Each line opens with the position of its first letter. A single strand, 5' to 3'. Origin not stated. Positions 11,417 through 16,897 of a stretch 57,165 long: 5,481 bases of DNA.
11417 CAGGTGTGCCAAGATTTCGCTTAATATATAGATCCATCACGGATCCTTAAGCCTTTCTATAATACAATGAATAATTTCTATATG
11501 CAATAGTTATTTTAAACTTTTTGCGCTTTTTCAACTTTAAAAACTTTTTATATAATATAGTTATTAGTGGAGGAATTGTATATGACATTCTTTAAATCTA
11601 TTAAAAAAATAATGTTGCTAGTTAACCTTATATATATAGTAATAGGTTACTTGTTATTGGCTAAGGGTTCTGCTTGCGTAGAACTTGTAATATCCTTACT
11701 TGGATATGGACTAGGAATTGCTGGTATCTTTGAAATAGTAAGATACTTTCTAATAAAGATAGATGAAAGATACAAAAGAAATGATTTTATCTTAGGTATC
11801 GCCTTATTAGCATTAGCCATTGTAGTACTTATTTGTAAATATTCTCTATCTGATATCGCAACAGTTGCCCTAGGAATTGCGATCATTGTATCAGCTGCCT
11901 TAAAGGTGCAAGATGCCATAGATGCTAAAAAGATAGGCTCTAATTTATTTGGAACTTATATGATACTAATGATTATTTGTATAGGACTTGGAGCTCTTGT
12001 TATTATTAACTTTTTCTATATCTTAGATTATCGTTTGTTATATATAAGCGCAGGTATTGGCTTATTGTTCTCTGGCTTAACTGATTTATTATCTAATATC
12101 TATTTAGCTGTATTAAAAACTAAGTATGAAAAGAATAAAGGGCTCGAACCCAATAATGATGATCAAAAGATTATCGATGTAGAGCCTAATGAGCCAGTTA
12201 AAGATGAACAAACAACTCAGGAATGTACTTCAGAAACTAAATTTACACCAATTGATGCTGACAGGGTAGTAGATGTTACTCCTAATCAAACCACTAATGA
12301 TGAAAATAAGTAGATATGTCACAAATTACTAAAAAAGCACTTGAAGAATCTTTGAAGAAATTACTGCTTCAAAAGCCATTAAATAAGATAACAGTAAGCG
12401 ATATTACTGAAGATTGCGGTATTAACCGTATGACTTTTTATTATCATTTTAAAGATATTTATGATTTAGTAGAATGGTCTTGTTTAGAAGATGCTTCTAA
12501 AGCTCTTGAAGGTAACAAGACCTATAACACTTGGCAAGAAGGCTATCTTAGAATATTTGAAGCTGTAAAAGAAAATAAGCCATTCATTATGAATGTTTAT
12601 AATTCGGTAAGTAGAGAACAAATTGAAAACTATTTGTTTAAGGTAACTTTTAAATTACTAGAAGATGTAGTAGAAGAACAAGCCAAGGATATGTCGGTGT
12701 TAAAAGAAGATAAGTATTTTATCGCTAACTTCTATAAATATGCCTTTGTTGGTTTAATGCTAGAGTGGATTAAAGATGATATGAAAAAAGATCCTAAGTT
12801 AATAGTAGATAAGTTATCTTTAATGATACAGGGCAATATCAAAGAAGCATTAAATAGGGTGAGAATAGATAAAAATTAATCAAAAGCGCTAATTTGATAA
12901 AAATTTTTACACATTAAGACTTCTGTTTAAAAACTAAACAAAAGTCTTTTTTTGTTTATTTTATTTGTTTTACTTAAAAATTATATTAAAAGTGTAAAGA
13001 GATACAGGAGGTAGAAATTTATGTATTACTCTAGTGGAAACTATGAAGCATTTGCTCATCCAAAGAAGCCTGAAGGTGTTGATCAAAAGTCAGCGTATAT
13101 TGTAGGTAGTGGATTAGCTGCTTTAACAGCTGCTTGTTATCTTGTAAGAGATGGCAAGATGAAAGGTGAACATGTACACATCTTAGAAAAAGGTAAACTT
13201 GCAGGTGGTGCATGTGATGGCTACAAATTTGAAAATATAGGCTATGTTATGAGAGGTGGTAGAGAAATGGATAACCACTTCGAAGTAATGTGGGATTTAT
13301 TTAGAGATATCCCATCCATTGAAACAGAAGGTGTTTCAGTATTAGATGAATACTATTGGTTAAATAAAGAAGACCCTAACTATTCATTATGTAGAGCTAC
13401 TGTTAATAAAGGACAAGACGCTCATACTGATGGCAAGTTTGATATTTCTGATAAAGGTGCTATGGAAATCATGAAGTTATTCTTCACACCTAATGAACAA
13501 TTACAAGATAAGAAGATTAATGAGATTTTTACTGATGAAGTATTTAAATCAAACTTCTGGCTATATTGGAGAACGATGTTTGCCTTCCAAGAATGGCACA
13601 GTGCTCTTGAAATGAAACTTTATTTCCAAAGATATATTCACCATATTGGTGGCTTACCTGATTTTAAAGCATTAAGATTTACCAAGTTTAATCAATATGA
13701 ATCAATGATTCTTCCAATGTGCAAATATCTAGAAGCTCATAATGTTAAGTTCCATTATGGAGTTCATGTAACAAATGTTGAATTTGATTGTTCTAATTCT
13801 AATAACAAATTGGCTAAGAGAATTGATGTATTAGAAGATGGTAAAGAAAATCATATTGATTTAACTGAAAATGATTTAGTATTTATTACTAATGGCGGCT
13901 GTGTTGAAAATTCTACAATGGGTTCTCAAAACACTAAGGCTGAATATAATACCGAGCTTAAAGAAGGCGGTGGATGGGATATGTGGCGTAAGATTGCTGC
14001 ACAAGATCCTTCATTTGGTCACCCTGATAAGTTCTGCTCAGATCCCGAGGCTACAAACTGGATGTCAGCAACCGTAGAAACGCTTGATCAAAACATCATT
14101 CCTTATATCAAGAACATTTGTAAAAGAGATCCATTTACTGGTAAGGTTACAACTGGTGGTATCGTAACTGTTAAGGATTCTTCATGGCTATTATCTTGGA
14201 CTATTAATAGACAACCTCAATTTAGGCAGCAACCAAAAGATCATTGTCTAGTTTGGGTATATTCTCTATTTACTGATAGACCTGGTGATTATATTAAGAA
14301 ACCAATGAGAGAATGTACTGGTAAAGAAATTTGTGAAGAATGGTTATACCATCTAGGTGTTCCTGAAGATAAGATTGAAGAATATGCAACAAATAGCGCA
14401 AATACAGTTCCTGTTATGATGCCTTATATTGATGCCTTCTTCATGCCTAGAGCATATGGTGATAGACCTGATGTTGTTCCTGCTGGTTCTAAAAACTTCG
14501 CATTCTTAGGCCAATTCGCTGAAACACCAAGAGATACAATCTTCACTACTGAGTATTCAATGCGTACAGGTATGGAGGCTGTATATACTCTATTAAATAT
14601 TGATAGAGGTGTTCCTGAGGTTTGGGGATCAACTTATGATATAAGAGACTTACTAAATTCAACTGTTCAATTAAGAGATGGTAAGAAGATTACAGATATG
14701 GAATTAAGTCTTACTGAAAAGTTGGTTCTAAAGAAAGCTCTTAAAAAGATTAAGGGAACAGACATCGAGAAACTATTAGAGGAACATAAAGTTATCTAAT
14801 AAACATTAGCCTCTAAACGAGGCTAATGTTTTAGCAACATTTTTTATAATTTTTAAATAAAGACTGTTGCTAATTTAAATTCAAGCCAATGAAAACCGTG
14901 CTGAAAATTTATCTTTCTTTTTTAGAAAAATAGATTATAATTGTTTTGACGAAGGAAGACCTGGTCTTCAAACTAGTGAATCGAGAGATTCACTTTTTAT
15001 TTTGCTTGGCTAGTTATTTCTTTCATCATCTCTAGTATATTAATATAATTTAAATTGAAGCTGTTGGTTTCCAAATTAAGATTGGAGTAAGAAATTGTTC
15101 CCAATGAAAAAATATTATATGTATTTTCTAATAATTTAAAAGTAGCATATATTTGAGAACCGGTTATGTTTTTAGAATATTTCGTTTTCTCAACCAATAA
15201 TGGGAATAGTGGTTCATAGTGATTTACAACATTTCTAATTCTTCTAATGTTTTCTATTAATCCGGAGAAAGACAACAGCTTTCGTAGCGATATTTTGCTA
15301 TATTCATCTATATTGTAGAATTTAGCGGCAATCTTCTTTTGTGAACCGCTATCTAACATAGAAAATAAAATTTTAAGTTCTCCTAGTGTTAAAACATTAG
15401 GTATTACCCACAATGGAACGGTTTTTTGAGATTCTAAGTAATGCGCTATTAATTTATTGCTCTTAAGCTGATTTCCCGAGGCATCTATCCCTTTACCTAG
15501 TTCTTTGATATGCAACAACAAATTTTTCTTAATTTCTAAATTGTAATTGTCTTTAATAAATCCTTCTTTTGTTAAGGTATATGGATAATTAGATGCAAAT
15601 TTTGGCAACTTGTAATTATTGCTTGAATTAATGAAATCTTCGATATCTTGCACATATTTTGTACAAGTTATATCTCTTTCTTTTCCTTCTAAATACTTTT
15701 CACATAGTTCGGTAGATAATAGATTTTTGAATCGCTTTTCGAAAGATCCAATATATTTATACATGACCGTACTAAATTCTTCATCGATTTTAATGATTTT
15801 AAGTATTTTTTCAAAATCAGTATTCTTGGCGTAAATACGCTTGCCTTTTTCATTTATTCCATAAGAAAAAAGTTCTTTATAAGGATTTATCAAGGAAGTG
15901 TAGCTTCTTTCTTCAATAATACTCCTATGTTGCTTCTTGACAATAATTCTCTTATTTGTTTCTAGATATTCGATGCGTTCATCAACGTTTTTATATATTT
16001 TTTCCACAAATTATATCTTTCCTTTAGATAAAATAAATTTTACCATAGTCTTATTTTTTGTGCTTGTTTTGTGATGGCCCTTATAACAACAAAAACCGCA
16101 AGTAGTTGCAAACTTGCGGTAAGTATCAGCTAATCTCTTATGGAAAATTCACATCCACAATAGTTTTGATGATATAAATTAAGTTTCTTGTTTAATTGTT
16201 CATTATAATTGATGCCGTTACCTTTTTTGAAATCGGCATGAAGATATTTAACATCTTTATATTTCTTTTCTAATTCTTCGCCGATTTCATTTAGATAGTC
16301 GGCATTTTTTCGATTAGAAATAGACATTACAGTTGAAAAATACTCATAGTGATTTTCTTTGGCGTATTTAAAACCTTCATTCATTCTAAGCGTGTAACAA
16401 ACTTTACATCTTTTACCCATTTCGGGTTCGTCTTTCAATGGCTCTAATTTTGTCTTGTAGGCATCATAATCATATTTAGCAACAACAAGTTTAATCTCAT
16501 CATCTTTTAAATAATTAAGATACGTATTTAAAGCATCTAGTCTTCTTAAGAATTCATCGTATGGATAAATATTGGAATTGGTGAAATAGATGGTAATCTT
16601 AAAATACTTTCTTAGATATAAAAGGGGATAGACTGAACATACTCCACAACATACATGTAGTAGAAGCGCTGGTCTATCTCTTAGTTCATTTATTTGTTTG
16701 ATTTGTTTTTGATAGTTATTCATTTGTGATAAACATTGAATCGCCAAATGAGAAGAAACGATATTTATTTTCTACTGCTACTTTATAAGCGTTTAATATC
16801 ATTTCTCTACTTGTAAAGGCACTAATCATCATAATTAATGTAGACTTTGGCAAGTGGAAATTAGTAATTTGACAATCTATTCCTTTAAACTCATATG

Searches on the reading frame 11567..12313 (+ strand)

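Call 80: search_protein_families(library=pfam, proteins=[window:11567-12313:+], max_evalue=0.01)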
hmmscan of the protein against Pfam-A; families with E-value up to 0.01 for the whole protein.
window:11567-12313:+ (248 aa): 2 families
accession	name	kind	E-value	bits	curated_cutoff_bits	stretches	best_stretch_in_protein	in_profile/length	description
PF03729.18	DUF308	-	8.6e-05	23.2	25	0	21-64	4-47/73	Short repeat of unknown function (DUF308)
PF03779.20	SPW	-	0.0011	19.9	31.5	1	51-111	8-69/93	SPW repeat domain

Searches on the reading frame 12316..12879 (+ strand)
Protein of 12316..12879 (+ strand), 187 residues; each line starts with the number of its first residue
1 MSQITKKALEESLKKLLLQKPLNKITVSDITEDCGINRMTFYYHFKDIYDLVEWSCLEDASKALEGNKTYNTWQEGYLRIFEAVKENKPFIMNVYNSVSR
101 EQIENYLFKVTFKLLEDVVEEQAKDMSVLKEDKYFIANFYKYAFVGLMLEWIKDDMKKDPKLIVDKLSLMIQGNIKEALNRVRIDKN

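Call 80: search_protein_families(library=pfam, proteins=[window:12316-12879:+], max_evalue=0.01)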
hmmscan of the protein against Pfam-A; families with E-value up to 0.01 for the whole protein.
window:12316-12879:+ (187 aa): 3 families
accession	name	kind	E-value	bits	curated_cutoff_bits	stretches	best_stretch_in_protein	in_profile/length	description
PF14278.11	TetR_C_8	-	4.7e-37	126.6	26.1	1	71-173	1-103/103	Transcriptional regulator C-terminal region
PF00440.29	TetR_N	-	1.2e-06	28.7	24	1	15-53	7-45/47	Bacterial regulatory proteins, tetR family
PF13022.12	HTH_Tnp_1_2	-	0.0052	17.3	27.9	0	13-48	15-49/122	Helix-turn-helix of insertion element transposase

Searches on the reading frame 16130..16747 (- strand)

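Call 80: search_protein_families(library=pfam, proteins=[window:16130-16747:-], max_evalue=0.01)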
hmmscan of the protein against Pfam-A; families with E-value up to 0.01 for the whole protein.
window:16130-16747:- (205 aa): 1 family
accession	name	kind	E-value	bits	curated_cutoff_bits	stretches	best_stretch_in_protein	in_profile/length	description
PF02677.20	QueH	-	3.4e-56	190.5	23.5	1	28-204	1-174/175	Epoxyqueuosine reductase QueH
